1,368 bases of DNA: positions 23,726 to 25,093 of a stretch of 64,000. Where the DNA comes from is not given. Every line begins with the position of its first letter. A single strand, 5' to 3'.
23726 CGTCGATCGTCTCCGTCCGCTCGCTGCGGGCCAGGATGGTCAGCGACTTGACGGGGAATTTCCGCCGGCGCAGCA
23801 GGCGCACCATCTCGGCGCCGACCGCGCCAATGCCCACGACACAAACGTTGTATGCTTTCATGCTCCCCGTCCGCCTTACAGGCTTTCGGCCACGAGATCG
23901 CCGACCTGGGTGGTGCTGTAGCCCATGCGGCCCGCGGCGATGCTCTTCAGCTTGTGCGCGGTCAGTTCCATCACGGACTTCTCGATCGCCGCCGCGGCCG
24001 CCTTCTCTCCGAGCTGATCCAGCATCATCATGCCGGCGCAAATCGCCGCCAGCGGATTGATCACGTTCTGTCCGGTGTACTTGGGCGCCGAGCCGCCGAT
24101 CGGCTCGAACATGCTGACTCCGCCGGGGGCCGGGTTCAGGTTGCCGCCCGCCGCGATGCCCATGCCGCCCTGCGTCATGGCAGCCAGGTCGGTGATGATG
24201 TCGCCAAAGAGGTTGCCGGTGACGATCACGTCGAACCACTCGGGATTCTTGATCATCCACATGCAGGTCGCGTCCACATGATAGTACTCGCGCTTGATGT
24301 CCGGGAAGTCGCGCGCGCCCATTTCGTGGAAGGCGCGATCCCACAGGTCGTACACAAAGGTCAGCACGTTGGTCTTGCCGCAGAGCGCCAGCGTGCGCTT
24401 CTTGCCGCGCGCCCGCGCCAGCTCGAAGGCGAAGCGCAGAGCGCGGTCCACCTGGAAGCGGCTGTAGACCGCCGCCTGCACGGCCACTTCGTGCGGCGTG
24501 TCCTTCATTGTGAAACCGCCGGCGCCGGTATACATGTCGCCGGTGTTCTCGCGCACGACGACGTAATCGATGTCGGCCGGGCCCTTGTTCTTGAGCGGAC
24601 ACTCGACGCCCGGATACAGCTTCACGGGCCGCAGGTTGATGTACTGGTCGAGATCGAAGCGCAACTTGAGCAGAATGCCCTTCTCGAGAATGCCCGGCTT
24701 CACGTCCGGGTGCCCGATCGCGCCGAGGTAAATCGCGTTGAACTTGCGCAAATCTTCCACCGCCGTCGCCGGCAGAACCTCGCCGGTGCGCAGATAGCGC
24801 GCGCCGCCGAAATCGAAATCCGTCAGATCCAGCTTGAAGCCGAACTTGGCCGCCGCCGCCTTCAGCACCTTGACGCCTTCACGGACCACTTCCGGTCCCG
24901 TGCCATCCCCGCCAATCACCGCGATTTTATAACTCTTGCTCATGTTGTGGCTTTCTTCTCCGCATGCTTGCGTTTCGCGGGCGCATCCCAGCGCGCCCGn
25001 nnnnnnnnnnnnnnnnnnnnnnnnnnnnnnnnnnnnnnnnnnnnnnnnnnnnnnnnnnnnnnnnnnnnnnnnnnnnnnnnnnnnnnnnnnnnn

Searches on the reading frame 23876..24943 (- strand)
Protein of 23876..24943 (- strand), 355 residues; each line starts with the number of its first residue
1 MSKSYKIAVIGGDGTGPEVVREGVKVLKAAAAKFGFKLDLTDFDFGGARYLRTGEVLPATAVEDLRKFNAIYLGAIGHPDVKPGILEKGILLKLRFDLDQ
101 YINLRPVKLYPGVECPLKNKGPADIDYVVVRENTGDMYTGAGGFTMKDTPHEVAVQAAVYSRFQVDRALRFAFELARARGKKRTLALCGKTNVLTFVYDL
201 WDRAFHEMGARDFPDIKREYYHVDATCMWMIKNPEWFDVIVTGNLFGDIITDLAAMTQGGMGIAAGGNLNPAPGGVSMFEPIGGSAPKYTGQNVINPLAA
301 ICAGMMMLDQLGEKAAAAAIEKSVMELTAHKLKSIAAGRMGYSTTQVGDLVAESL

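Call 93: search_protein_families(library=pfam, proteins=[window:23876-24943:-], max_evalue=0.00001)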
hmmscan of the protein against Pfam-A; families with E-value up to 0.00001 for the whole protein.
window:23876-24943:- (355 aa): 1 family
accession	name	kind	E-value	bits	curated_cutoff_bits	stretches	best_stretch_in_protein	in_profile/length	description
PF00180.25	Iso_dh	-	9.8e-89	298.4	27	1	6-349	1-346/348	Isocitrate/isopropylmalate dehydrogenase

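Call 95: search_protein_families(library=ncbifam, proteins=[window:23876-24943:-], max_evalue=1e-10)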
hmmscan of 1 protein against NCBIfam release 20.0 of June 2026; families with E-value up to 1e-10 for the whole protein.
window:23876-24943:- (355 aa): 16 families
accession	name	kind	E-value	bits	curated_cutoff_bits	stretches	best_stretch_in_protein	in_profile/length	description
NF002898.0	PRK03437.1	equivalog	9.5e-149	495.4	393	1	1-354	1-344/347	3-isopropylmalate dehydrogenase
TIGR02089.1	TTC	equivalog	4.5e-107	358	470.4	1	3-354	2-351/352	tartrate dehydrogenase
NF006048.0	PRK08194.1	equivalog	1.8e-90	303.6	501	1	3-349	2-343/352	tartrate dehydrogenase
TIGR00169.1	leuB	equivalog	1.5e-73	247.8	353.2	1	6-335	1-330/349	3-isopropylmalate dehydrogenase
TIGR02088.1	LEU3_arch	subfamily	6.5e-67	226.1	409.8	1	7-335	1-308/324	isopropylmalate/isohomocitrate dehydrogenases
NF040626.1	AksF2_Meth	equivalog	3.4e-65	220.5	540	1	5-338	2-314/333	homoisocitrate dehydrogenase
NF040619.1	AksF_Meth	equivalog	7.8e-60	202.8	500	1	5-334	2-327/343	homoisocitrate dehydrogenase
NF006673.0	PRK09222.1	equivalog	1e-59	202.8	509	1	2-326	2-307/482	NADP-dependent isocitrate dehydrogenase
NF006529.0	PRK08997.1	equivalog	1.9e-58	198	510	1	5-331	4-311/335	isocitrate dehydrogenase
TIGR02924.1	ICDH_alpha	equivalog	8.4e-47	160.3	561.35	1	6-324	2-301/473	isocitrate dehydrogenase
TIGR00175.1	mito_nad_idh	equivalog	2e-44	152.2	432.4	1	4-343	3-321/334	isocitrate dehydrogenase (NAD(+))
NF040855.1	iso_homocit_dh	equivalog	4.7e-42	144.5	680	1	5-315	2-282/345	isocitrate--homoisocitrate dehydrogenase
TIGR00183.1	prok_nadp_idh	equivalog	9.1e-38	130.2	567.3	2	230-328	289-384/417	isocitrate dehydrogenase (NADP(+))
NF005036.0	PRK06451.1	equivalog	2.1e-37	128.9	484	1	7-331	26-380/412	NADP-dependent isocitrate dehydrogenase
NF005425.0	PRK07006.1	equivalog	8.6e-37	126.9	490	2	229-331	288-387/416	NADP-dependent isocitrate dehydrogenase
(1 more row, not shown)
